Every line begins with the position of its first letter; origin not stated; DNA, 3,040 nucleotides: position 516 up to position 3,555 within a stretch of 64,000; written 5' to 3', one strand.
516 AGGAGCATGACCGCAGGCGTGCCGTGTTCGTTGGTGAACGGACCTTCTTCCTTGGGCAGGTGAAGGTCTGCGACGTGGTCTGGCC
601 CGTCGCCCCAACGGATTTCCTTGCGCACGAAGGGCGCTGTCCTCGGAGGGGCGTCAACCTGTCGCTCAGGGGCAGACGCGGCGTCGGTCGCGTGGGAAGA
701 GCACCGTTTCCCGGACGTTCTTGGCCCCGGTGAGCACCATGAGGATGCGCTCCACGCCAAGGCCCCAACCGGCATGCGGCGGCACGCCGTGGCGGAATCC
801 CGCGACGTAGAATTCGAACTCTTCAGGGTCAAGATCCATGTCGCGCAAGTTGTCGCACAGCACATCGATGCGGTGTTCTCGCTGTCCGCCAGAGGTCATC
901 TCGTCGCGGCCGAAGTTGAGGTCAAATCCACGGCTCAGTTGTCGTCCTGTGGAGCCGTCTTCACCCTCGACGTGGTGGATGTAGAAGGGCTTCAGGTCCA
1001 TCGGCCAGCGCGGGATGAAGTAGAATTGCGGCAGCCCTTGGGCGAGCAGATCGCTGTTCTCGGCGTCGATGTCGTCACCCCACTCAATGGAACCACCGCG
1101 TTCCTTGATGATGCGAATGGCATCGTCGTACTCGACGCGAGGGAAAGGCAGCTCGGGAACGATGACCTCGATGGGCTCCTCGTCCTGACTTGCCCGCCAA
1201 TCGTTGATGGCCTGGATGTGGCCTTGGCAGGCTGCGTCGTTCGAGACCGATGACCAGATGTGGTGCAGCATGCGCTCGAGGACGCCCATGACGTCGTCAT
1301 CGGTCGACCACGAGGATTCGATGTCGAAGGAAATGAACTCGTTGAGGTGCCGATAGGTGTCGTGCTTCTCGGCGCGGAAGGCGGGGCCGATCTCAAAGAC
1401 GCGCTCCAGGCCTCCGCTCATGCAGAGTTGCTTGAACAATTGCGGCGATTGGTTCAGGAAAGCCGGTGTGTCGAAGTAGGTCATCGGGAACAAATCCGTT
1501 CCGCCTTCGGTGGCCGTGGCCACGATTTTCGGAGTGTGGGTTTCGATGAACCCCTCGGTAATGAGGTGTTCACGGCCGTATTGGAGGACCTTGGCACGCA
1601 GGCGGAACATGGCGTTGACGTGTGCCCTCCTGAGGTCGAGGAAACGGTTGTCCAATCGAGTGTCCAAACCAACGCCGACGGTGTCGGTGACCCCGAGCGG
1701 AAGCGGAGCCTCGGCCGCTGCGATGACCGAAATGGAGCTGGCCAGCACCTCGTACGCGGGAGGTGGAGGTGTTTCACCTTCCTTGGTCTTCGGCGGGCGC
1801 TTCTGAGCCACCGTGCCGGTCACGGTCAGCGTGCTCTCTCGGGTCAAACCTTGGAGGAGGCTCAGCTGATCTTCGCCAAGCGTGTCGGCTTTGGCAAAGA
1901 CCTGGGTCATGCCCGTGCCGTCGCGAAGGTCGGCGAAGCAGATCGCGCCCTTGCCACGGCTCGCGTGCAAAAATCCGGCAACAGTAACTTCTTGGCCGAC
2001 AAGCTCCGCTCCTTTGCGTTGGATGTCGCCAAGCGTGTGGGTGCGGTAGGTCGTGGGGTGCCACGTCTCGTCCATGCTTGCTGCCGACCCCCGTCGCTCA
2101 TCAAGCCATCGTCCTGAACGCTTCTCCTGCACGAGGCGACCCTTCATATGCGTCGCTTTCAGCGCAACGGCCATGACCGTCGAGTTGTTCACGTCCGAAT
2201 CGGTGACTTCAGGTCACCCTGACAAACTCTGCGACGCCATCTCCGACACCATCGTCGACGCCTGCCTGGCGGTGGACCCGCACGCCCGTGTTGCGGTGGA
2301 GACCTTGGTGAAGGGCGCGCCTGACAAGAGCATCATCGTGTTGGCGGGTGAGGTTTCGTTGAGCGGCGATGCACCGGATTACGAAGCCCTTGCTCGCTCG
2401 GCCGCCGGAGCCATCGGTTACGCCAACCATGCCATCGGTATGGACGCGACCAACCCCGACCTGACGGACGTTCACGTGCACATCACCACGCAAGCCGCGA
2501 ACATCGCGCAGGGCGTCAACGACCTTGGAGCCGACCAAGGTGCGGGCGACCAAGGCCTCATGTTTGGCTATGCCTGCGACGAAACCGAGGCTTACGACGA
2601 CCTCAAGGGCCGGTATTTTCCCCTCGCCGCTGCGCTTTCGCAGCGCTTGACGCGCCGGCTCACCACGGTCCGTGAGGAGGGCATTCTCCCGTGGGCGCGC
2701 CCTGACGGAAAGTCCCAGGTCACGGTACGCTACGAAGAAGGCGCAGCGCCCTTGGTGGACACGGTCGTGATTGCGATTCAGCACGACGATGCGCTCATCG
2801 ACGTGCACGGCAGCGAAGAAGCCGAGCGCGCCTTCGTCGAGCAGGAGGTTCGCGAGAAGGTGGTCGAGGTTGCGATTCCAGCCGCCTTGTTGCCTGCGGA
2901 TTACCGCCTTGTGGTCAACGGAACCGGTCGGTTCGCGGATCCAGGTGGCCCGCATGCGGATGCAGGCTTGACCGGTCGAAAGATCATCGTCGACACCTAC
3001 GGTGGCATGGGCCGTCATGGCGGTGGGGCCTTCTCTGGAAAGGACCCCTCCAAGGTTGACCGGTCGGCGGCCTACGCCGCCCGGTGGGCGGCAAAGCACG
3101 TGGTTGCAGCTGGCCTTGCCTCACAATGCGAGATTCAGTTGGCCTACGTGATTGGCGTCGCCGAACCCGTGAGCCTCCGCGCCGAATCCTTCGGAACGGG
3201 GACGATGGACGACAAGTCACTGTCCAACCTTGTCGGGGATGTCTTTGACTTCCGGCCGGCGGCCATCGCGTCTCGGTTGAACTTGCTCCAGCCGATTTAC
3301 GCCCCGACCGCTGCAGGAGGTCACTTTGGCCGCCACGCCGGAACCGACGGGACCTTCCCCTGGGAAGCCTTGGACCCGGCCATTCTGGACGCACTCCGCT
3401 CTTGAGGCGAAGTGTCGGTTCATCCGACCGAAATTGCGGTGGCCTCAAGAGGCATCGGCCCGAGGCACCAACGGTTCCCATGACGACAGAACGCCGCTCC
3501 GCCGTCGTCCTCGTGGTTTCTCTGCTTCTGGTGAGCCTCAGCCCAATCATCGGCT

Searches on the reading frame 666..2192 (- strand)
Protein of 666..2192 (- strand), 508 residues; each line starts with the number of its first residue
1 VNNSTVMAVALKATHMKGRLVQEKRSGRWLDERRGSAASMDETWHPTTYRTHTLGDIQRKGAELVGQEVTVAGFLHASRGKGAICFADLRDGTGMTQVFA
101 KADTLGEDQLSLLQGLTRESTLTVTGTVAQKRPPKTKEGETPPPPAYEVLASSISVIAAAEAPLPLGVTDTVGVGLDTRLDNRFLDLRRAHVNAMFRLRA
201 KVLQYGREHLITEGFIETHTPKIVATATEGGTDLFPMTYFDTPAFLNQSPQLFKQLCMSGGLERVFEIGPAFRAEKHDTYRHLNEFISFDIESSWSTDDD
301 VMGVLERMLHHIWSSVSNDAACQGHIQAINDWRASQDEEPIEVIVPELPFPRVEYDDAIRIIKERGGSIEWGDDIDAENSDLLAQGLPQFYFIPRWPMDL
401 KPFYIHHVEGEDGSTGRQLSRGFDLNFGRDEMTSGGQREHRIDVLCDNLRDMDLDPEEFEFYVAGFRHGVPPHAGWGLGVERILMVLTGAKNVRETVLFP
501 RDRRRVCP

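Call 29: search_protein_families(library=pfam, proteins=[window:666-2192:-], max_evalue=0.00001)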
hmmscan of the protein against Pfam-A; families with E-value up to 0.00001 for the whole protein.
window:666-2192:- (508 aa): 2 families
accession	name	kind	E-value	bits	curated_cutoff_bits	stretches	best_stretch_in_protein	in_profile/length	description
PF00152.25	tRNA-synt_2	-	7.1e-79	265.5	25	1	177-502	3-307/308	tRNA synthetases class II (D, K and N)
PF01336.31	tRNA_anti-codon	-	1.9e-10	40.9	27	1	69-157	1-75/75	OB-fold nucleic acid binding domain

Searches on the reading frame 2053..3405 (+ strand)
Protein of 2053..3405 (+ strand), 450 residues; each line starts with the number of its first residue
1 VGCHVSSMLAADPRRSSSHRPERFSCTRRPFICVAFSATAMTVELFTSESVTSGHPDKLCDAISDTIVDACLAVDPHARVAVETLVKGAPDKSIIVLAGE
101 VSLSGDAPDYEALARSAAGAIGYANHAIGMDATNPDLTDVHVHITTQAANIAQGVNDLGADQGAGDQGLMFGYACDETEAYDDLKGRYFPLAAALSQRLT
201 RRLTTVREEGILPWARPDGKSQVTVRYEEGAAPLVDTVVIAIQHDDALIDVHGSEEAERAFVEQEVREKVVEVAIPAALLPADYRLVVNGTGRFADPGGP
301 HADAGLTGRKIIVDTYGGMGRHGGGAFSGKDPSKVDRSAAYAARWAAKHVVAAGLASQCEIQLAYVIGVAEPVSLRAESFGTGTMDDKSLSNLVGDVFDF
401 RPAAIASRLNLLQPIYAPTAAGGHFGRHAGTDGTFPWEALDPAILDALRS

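Call 29: search_protein_families(library=pfam, proteins=[window:2053-3405:+], max_evalue=0.00001)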
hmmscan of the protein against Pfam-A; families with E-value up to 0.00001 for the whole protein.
window:2053-3405:+ (450 aa): 3 families
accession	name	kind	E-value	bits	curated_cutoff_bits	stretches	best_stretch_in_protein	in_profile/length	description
PF02773.21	S-AdoMet_synt_C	-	3.6e-62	208.8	25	1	298-438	2-137/138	S-adenosylmethionine synthetase, C-terminal domain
PF02772.21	S-AdoMet_synt_M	-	4.6e-33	114.3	29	1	161-294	1-120/120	S-adenosylmethionine synthetase, central domain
PF00438.25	S-AdoMet_synt_N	-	5.9e-27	94.6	33.1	1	45-147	3-97/99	S-adenosylmethionine synthetase, N-terminal domain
